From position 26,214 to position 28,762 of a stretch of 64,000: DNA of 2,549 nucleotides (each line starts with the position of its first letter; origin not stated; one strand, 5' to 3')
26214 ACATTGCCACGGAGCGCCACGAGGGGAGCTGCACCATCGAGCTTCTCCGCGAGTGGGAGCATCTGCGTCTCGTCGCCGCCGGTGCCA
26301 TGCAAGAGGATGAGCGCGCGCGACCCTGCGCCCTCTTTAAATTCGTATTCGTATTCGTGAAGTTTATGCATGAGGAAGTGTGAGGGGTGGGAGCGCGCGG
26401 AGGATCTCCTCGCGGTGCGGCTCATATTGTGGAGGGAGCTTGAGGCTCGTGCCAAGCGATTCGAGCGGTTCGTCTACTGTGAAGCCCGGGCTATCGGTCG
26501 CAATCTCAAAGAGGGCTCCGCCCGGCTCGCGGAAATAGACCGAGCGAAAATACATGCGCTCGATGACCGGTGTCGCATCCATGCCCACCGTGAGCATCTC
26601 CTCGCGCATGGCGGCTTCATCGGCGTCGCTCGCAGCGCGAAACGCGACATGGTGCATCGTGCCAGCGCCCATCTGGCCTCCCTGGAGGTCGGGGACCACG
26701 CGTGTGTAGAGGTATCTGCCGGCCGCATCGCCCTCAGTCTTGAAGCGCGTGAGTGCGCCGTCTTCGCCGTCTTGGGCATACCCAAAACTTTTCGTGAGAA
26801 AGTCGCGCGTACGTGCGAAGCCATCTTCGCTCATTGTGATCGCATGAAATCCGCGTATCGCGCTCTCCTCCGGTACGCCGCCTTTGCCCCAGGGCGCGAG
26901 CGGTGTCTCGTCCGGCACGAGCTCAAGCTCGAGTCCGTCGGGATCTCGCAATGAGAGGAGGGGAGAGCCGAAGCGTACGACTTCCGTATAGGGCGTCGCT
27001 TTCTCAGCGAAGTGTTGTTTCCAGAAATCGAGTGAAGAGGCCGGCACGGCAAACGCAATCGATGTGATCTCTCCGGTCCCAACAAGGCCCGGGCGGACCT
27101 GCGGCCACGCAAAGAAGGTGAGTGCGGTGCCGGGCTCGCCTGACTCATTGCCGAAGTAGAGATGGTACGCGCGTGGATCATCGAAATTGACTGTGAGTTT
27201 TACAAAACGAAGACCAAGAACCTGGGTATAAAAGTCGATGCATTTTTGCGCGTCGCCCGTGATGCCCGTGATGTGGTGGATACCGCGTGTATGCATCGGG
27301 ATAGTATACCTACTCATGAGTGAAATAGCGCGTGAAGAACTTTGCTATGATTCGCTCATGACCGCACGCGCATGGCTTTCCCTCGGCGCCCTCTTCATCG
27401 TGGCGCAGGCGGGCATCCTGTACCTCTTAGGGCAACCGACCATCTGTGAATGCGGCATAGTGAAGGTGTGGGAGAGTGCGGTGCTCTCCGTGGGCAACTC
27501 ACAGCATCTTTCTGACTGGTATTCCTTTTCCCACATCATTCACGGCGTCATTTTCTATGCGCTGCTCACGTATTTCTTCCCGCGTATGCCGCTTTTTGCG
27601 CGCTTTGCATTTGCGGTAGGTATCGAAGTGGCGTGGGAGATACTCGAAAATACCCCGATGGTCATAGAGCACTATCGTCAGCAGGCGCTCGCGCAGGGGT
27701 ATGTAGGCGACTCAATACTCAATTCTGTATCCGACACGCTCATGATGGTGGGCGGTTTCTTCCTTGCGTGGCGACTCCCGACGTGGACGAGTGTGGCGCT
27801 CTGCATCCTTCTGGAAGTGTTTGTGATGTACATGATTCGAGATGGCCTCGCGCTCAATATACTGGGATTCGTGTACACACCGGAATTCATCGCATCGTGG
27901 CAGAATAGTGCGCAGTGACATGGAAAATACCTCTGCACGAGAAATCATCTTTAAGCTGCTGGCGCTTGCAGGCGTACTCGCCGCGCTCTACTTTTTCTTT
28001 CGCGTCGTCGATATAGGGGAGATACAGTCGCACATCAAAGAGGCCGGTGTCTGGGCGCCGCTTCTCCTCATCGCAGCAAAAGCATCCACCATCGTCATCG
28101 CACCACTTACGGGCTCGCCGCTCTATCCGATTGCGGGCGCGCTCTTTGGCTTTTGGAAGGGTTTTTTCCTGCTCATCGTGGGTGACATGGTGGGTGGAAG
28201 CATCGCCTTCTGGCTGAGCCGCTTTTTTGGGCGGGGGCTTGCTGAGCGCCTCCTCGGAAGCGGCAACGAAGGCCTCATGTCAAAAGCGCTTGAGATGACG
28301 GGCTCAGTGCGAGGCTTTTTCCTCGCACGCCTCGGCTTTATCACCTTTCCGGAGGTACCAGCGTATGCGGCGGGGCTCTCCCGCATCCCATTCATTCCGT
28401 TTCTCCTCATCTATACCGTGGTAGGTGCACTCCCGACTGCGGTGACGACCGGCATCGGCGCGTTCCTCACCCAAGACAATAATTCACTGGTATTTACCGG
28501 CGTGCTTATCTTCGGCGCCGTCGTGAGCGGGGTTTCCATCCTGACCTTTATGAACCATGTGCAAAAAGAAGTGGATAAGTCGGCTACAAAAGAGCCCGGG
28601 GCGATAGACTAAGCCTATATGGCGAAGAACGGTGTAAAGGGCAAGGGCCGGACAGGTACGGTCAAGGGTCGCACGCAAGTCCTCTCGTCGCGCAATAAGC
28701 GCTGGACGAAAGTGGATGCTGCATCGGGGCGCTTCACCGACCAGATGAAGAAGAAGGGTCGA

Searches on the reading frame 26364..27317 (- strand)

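Call 56: search_protein_families(library=pfam, proteins=[window:26364-27317:-], max_evalue=0.0001)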
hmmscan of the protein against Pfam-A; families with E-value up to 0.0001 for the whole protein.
window:26364-27317:- (317 aa): 1 family
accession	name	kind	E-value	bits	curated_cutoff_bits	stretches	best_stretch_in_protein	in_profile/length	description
PF00903.31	Glyoxalase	-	1.9e-13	51.3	20.6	1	12-133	1-121/121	Glyoxalase/Bleomycin resistance protein/Dioxygenase superfamily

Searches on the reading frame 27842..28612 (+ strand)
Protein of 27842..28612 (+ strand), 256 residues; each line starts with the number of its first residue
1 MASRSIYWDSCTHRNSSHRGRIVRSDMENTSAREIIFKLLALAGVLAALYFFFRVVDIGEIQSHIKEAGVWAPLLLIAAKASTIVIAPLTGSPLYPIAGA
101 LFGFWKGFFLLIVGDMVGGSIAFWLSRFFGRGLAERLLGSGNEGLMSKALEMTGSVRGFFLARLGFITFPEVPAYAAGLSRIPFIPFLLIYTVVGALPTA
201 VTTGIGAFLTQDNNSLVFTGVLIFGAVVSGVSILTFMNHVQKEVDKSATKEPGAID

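Call 56: search_protein_families(library=pfam, proteins=[window:27842-28612:+], max_evalue=0.0001)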
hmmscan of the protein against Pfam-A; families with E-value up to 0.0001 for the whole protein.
window:27842-28612:+ (256 aa): 1 family
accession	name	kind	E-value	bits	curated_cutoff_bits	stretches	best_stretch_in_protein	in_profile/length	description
PF09335.16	VTT_dom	-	3.5e-13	50.5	33.9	1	93-207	5-122/123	VTT domain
